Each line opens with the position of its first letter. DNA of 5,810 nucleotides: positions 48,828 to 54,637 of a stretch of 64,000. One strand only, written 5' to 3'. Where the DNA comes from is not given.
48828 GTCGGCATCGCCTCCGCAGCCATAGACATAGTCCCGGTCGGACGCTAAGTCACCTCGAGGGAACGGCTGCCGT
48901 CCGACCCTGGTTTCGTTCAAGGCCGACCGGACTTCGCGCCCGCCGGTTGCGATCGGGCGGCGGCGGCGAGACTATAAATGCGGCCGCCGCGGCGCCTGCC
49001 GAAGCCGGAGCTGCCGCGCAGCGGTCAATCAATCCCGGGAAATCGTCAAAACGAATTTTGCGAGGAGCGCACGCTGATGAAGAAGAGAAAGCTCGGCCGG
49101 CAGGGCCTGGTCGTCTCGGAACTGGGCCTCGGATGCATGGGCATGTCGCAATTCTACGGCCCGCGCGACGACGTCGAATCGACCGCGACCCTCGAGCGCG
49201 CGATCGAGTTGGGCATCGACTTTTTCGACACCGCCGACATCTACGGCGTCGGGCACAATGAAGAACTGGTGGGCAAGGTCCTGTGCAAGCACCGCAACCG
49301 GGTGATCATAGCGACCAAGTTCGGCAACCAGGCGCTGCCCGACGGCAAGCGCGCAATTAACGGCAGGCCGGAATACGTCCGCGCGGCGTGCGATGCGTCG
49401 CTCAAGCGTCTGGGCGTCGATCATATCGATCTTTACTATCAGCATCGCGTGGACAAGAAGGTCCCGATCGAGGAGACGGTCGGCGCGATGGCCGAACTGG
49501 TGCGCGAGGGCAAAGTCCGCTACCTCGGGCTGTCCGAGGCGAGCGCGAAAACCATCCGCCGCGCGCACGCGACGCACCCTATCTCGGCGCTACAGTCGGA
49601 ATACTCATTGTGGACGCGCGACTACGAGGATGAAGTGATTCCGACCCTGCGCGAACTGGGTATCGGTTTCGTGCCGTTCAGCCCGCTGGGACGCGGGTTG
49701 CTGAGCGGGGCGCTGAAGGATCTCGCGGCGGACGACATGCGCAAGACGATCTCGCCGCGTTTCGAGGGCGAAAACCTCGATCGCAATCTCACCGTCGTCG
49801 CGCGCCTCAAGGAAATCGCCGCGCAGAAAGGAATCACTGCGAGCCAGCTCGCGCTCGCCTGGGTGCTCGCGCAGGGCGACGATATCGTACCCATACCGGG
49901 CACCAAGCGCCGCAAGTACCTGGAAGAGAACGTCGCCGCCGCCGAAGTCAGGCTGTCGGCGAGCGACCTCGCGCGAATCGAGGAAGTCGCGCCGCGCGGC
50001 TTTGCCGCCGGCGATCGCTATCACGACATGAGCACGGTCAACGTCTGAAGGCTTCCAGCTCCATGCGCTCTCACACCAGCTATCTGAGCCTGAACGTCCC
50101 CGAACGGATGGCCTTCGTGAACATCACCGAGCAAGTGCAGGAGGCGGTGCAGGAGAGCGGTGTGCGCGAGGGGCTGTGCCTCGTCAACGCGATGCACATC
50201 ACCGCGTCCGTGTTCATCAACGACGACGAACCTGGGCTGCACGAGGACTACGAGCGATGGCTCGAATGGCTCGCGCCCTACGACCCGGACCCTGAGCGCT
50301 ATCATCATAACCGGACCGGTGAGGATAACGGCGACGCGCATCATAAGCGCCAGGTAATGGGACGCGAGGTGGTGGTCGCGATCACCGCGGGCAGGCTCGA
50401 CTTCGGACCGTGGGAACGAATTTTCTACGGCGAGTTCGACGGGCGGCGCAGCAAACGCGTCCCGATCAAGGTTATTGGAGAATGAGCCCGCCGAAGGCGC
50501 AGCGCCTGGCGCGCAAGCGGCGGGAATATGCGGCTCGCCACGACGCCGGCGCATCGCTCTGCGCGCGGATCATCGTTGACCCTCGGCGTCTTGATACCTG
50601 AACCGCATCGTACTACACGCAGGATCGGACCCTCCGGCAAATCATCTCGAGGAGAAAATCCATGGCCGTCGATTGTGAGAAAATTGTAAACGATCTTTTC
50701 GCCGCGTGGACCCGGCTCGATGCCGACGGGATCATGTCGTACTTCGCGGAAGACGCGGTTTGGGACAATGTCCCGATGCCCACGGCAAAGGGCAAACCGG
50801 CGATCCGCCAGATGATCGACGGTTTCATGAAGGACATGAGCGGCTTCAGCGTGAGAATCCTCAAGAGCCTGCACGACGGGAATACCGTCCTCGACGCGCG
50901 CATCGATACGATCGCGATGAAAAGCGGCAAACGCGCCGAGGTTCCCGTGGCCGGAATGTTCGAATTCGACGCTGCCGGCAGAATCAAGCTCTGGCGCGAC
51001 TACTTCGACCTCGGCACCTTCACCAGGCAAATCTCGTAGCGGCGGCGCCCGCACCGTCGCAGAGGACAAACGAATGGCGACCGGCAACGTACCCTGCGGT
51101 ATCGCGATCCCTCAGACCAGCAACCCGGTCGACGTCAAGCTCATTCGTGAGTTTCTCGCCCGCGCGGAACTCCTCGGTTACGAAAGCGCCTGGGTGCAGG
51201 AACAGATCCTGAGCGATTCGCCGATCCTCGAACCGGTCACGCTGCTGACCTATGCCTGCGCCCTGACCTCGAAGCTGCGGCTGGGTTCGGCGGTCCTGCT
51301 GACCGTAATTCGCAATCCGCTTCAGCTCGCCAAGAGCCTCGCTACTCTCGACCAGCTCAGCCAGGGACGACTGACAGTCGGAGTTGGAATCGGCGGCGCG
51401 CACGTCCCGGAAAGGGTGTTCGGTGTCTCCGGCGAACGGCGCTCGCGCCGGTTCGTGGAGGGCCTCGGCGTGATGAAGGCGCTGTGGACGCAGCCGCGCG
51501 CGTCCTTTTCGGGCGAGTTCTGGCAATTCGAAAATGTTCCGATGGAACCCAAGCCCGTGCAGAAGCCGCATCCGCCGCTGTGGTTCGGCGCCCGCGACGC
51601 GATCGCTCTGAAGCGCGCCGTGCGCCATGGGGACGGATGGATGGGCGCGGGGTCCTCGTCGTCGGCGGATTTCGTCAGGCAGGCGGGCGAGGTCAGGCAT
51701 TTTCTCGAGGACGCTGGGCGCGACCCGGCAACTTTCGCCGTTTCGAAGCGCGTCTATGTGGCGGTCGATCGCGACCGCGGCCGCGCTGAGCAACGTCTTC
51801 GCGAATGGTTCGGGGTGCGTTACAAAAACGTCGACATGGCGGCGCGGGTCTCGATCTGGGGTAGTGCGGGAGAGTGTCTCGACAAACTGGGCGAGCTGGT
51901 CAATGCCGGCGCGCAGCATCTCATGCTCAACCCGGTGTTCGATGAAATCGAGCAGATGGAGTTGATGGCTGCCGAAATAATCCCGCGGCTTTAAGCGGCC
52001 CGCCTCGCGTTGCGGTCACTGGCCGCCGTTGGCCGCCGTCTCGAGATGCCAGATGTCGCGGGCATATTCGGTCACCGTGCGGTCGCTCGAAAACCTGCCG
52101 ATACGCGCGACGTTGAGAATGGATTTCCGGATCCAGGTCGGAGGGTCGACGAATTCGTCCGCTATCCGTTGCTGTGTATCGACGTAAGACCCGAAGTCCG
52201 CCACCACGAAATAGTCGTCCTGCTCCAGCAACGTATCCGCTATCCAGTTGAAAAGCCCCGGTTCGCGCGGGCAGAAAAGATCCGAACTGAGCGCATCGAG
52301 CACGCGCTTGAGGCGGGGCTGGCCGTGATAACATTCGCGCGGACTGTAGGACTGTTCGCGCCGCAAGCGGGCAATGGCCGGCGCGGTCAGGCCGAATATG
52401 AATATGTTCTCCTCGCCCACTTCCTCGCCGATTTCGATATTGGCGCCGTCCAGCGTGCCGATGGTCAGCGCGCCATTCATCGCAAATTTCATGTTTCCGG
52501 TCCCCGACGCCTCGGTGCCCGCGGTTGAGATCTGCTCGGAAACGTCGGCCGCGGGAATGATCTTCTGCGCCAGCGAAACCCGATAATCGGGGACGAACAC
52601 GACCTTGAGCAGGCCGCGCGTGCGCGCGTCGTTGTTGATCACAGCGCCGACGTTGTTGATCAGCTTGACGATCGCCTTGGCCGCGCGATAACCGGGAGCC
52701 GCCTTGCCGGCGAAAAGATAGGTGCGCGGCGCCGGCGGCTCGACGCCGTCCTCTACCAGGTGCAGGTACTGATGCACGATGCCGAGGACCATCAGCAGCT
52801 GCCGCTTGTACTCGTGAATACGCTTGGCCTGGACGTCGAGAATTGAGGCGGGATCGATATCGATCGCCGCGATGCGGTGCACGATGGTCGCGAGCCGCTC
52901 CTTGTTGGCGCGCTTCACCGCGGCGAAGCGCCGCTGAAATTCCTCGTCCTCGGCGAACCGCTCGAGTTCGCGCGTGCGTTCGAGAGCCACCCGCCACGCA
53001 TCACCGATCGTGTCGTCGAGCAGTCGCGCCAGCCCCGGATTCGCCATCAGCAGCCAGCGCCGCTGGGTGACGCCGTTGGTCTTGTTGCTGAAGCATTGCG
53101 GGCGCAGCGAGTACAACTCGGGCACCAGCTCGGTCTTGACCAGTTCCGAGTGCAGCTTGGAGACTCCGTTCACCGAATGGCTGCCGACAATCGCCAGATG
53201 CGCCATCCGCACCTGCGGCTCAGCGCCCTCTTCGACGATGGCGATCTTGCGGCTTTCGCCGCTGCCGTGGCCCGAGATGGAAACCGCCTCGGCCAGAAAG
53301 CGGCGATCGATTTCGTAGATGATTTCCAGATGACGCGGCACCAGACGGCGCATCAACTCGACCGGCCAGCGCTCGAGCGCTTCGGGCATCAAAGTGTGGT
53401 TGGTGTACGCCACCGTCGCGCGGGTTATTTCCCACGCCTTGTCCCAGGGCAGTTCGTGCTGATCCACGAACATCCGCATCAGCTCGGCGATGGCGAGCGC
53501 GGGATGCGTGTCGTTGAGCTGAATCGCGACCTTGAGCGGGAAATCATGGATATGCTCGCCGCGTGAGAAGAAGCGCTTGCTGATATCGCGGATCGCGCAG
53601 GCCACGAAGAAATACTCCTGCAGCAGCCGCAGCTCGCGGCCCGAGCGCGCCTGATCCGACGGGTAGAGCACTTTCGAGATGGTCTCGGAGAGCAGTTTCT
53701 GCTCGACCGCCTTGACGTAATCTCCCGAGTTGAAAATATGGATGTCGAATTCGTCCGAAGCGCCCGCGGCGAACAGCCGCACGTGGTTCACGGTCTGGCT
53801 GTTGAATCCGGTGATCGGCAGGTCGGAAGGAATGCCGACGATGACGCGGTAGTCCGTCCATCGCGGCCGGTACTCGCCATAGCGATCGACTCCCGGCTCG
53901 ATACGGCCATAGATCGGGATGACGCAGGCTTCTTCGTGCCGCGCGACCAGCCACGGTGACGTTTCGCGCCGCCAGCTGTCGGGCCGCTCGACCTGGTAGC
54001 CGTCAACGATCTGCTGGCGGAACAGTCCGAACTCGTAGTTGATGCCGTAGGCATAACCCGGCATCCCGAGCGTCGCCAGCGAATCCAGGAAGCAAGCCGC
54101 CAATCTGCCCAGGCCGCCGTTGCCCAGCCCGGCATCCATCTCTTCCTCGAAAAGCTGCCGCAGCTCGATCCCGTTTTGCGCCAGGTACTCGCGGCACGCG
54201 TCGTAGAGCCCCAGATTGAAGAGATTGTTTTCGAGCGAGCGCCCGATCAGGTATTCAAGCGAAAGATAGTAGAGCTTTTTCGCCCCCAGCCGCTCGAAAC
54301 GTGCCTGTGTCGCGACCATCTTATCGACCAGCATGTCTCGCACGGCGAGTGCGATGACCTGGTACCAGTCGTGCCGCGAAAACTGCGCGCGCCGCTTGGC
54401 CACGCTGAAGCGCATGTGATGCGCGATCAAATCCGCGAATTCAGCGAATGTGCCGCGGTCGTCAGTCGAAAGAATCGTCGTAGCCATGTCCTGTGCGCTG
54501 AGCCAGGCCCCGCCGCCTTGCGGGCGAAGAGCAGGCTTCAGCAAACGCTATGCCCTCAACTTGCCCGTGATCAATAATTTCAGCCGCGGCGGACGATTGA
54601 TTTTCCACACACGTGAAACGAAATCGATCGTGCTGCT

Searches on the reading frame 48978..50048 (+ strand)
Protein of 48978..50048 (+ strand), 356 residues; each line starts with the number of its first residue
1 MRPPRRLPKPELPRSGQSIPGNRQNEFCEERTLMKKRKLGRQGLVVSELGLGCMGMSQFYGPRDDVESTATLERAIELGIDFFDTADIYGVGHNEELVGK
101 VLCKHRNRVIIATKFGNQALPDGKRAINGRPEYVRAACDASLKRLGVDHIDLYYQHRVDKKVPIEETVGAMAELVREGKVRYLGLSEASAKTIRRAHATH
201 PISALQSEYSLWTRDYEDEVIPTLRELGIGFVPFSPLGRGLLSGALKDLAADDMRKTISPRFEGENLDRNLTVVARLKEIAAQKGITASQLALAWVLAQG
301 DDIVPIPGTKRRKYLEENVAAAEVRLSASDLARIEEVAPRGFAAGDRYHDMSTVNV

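Call 80: search_protein_families(library=pfam, proteins=[window:48978-50048:+], max_evalue=0.00001)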
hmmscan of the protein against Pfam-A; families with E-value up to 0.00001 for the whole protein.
window:48978-50048:+ (356 aa): 1 family
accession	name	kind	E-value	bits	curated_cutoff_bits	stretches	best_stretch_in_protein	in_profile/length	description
PF00248.27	Aldo_ket_red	-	3.5e-79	266.3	24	1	48-337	1-289/291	Aldo/keto reductase family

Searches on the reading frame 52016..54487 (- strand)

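Call 80: search_protein_families(library=pfam, proteins=[window:52016-54487:-], max_evalue=0.00001)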
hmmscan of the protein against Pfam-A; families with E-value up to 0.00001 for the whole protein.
window:52016-54487:- (823 aa): 1 family
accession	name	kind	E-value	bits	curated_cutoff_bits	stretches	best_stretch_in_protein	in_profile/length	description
PF00343.26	Phosphorylase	-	0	1015.2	27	1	103-815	2-713/713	Carbohydrate phosphorylase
